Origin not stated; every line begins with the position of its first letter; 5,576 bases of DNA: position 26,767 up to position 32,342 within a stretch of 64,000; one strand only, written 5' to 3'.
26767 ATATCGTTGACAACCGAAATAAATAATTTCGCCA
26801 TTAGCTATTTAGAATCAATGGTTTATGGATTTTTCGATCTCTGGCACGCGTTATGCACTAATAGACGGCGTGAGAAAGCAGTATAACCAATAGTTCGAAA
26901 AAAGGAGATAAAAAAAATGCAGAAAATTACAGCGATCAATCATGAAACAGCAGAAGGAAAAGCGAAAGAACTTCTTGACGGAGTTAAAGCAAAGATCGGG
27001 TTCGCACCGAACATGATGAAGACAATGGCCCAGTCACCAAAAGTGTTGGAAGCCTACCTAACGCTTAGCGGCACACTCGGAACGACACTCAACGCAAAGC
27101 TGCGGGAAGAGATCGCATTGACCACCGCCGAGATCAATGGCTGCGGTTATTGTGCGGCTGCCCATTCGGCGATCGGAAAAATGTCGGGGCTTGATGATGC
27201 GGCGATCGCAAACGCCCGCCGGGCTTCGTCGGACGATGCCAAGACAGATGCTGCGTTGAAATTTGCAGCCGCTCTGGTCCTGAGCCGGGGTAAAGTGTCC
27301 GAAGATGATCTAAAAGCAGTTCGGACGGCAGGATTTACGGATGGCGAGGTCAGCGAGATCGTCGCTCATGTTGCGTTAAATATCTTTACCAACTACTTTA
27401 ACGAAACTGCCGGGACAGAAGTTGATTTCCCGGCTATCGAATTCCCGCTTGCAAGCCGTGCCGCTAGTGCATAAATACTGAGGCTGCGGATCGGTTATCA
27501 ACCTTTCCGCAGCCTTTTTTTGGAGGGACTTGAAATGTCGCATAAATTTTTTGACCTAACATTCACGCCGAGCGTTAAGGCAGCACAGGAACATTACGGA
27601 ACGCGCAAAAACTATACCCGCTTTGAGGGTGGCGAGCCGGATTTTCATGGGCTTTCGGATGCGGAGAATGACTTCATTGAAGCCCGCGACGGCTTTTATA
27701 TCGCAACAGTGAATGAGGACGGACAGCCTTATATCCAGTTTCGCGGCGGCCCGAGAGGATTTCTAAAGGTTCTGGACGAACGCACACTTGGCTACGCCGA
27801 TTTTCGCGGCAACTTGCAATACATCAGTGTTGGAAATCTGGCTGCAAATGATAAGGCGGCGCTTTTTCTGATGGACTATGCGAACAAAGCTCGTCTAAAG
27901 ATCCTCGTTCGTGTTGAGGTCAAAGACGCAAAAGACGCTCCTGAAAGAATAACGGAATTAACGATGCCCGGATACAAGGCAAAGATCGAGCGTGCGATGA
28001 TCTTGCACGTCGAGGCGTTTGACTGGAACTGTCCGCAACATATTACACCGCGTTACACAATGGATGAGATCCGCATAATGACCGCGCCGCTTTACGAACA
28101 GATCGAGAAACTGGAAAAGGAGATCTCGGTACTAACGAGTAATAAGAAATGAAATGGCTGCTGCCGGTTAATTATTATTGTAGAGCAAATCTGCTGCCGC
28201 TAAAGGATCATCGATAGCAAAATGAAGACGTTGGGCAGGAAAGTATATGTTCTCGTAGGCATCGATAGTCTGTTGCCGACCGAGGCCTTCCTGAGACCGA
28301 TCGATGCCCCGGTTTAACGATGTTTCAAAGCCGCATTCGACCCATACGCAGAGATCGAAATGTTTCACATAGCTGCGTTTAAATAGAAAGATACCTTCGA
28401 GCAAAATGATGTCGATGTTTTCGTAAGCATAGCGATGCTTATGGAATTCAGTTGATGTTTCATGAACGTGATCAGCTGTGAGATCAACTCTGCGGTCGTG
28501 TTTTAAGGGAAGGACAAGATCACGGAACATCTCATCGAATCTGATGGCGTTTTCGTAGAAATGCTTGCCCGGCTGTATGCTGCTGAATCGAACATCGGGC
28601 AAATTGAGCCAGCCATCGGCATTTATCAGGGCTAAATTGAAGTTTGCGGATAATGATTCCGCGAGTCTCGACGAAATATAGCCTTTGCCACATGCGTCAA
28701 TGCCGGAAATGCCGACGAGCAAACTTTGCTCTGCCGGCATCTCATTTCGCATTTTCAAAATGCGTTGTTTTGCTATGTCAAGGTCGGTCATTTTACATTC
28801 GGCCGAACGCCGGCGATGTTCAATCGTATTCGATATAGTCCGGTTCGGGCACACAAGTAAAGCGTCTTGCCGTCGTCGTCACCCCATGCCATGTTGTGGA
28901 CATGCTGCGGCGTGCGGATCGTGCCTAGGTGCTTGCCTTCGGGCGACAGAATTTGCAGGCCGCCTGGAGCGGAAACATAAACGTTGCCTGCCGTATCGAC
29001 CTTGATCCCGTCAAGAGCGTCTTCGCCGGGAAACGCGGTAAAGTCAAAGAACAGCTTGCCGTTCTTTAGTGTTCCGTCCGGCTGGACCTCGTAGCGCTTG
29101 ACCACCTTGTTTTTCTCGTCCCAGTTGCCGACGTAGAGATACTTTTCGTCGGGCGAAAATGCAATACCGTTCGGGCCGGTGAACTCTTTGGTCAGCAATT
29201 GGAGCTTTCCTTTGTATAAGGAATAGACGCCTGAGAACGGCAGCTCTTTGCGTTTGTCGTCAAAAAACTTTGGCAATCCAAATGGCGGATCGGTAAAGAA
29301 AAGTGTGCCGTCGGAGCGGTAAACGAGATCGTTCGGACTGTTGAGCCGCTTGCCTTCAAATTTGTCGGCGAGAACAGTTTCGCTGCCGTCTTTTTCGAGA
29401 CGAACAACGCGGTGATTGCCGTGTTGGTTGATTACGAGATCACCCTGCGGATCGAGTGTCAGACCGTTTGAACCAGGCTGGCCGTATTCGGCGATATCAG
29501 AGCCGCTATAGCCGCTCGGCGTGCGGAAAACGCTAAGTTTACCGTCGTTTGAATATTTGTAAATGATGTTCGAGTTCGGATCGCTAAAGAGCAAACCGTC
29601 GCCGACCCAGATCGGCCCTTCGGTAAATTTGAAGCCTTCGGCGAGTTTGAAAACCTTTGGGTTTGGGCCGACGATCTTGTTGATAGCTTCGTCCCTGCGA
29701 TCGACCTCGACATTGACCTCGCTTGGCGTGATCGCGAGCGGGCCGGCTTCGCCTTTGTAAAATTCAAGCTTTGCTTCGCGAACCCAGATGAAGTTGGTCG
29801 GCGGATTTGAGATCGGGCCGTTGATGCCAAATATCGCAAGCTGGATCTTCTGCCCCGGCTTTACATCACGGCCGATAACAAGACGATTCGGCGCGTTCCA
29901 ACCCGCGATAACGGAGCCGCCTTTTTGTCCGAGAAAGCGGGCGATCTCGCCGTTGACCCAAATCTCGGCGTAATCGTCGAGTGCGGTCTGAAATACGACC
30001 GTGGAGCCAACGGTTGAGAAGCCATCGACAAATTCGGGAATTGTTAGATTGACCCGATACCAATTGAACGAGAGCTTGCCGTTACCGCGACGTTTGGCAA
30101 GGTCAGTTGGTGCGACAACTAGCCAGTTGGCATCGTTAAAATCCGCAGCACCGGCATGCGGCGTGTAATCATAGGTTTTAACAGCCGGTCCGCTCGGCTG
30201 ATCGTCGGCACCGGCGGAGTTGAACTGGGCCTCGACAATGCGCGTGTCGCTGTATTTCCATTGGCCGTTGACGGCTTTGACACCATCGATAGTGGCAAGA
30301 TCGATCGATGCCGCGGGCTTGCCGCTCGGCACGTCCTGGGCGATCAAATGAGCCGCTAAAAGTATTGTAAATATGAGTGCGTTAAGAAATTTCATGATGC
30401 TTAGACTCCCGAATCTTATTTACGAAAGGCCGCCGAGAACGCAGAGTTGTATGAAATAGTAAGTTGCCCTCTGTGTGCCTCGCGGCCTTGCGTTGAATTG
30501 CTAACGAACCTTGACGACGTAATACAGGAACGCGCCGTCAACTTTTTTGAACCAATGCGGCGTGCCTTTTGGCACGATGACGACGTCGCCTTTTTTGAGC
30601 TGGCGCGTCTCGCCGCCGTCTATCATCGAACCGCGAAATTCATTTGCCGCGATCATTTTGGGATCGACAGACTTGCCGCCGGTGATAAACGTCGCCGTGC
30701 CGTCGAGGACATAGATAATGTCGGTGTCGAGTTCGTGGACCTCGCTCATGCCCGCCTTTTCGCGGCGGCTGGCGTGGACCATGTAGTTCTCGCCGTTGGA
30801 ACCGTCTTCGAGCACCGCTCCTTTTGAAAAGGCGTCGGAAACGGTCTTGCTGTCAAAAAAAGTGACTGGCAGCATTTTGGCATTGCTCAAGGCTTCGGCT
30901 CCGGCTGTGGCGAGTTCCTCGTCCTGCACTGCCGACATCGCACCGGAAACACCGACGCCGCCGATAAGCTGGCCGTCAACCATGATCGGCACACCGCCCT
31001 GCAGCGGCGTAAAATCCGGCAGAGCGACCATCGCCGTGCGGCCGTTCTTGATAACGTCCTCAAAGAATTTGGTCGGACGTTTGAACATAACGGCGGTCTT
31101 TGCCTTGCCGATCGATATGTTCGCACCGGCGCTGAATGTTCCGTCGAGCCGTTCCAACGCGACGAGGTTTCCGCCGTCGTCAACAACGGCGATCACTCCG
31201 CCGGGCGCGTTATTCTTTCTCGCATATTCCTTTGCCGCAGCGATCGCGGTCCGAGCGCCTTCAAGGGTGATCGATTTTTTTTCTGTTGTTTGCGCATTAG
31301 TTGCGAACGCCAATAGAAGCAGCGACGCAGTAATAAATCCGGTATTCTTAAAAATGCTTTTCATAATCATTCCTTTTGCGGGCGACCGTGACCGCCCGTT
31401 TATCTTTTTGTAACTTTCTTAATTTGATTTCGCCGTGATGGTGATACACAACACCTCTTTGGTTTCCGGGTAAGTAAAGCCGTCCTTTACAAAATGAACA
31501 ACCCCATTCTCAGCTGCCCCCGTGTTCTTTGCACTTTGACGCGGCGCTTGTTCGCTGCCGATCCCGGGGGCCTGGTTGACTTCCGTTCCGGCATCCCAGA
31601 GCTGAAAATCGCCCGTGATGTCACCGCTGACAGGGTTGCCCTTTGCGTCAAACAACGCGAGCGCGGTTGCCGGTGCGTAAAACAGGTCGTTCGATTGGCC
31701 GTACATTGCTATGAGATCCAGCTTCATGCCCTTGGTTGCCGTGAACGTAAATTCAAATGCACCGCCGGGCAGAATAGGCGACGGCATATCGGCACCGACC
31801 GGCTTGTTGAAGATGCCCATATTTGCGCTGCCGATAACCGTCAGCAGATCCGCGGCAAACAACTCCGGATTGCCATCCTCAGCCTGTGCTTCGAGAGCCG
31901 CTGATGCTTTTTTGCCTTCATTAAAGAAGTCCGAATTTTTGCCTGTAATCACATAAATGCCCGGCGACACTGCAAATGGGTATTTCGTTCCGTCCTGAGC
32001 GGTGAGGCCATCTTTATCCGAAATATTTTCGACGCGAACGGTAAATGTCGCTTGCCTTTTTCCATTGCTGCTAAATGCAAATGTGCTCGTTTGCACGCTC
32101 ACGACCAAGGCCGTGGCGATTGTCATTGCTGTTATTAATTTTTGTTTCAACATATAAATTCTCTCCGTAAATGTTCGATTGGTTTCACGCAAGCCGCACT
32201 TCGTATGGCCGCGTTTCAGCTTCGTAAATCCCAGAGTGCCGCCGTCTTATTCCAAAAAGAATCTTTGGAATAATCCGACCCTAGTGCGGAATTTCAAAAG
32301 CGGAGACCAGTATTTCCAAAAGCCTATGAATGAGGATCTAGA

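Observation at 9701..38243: Displaced comM 3' end lies about 27 kb downstream of the intact comM in direct orientation, as expected for an insertion island targeting a gene's 3' end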

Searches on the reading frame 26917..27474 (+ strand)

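Call 7: search_protein_families(library=pfam, proteins=[window:26917-27474:+])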
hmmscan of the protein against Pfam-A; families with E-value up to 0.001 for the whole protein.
window:26917-27474:+ (185 aa): 1 family
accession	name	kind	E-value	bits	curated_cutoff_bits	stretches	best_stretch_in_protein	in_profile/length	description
PF02627.25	CMD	-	1.8e-12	47.5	23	1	41-120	1-82/84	Carboxymuconolactone decarboxylase family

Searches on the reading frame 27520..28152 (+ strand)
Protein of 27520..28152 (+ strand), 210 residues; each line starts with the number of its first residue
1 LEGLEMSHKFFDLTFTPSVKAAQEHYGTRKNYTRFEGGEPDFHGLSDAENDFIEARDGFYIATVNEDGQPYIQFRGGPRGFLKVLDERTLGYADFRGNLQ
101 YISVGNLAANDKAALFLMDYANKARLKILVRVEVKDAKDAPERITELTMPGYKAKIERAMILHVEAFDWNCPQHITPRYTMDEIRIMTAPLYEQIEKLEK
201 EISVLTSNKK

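Call 7: search_protein_families(library=pfam, proteins=[window:27520-28152:+])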
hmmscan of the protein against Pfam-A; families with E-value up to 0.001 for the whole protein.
window:27520-28152:+ (210 aa): 1 family
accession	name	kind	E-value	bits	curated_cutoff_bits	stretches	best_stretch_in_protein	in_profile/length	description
PF01243.27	PNPOx_N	-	9.5e-09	36.1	28.1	1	47-152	3-93/120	Pyridoxamine 5'-phosphate oxidase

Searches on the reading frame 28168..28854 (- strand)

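Call 41: search_protein_families(library=pfam, proteins=[window:28168-28854:-], max_evalue=0.01)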
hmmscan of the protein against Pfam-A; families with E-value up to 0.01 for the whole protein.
window:28168-28854:- (228 aa): 1 family
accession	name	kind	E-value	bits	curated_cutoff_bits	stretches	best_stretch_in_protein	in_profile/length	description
PF00485.24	PRK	-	1e-05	25.9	22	1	47-194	2-157/196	Phosphoribulokinase / Uridine kinase family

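Call 49: search_protein_families(library=ncbifam, proteins=[window:28168-28854:-], max_evalue=0.01)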
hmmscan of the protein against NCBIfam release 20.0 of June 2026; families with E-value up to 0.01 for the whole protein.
window:28168-28854:- (228 aa): 3 families
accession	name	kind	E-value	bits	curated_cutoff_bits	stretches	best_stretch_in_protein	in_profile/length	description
NF005807.0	PRK07667.1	equivalog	3.4e-14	52.8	221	1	35-225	9-192/193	kinase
TIGR00235.1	udk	equivalog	2.3e-10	40.5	220.3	1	41-207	3-169/207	uridine kinase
NF004018.0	PRK05480.1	equivalog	3.6e-09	36.4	180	1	42-194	4-154/210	uridine kinase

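Call 67: search_protein_families(library=phrogs, proteins=[window:28168-28854:-], max_evalue=0.01)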
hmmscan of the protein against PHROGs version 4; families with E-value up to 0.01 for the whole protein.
window:28168-28854:- (228 aa): 0 families

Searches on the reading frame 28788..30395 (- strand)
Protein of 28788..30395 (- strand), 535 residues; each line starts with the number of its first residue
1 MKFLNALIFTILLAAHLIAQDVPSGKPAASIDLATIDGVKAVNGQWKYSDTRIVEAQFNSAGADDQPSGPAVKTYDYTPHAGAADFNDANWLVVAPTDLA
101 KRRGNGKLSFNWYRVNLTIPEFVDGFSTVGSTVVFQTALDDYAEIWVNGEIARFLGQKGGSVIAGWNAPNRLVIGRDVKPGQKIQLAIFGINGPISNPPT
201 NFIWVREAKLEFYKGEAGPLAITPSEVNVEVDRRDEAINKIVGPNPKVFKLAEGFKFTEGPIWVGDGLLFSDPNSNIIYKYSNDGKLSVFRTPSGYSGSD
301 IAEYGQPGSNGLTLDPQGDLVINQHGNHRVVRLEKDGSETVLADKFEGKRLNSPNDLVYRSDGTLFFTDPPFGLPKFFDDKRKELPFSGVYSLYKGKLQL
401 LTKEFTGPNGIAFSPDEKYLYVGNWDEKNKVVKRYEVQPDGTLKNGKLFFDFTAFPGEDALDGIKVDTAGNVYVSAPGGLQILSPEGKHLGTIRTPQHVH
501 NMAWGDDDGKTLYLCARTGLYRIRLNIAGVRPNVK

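Call 7: search_protein_families(library=pfam, proteins=[window:28788-30395:-])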
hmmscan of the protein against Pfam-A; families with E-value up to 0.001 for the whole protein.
window:28788-30395:- (535 aa): 1 family
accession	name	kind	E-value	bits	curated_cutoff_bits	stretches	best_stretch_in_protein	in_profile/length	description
PF08450.18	SGL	-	1.4e-34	120.2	26.3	1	257-515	1-243/246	SMP-30/Gluconolactonase/LRE-like region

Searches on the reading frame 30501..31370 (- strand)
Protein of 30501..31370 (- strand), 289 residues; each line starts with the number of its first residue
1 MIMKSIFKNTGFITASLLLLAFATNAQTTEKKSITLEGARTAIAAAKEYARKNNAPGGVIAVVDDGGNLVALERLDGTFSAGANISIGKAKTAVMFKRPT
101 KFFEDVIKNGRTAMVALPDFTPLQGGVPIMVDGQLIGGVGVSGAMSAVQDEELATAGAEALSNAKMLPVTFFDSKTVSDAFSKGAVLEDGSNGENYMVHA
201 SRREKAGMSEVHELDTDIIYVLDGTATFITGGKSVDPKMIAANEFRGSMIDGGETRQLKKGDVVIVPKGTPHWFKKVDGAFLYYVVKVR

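Call 7: search_protein_families(library=pfam, proteins=[window:30501-31370:-])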
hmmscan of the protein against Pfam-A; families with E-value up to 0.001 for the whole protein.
window:30501-31370:- (289 aa): 5 families
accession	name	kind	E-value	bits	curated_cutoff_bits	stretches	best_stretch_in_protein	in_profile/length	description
PF03928.20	HbpS-like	-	1.7e-32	112.6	25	1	34-158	1-127/128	Haem degrading protein HbpS-like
PF07883.17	Cupin_2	-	2.7e-09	37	27.2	1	249-275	31-57/70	Cupin domain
PF00190.28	Cupin_1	-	1.8e-06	28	22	1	204-287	41-114/151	Cupin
PF13185.12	GAF_2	-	0.00045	20.9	28.6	1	46-153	11-121/136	GAF domain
PF05899.18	Cupin_3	-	0.00087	19.4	23.5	0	251-270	41-60/74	EutQ-like cupin domain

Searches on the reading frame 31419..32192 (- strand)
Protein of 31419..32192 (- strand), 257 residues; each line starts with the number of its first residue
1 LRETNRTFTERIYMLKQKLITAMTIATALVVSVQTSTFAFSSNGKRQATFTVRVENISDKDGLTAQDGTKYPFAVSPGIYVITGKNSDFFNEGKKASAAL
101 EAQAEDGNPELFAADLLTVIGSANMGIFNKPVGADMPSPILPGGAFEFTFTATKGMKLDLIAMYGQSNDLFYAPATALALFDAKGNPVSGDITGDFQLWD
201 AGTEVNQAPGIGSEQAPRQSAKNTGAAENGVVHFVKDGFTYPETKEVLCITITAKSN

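Call 7: search_protein_families(library=pfam, proteins=[window:31419-32192:-])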
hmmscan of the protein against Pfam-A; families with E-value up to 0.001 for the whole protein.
window:31419-32192:- (257 aa): 0 families

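Call 49: search_protein_families(library=ncbifam, proteins=[window:31419-32192:-], max_evalue=0.01)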
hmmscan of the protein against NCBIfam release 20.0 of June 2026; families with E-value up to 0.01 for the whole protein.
window:31419-32192:- (257 aa): 1 family
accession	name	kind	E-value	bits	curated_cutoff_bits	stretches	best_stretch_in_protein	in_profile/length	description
NF038123.1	NF038123_dom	domain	6.5e-34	117.8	40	1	48-248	1-203/206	spondin domain-containing protein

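Call 67: search_protein_families(library=phrogs, proteins=[window:31419-32192:-], max_evalue=0.01)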
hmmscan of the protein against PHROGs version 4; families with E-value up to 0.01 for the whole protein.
window:31419-32192:- (257 aa): 1 family
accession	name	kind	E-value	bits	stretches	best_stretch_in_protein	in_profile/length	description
phrog_30459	-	unknown function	3.6e-07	30.7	1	74-211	53-180/254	-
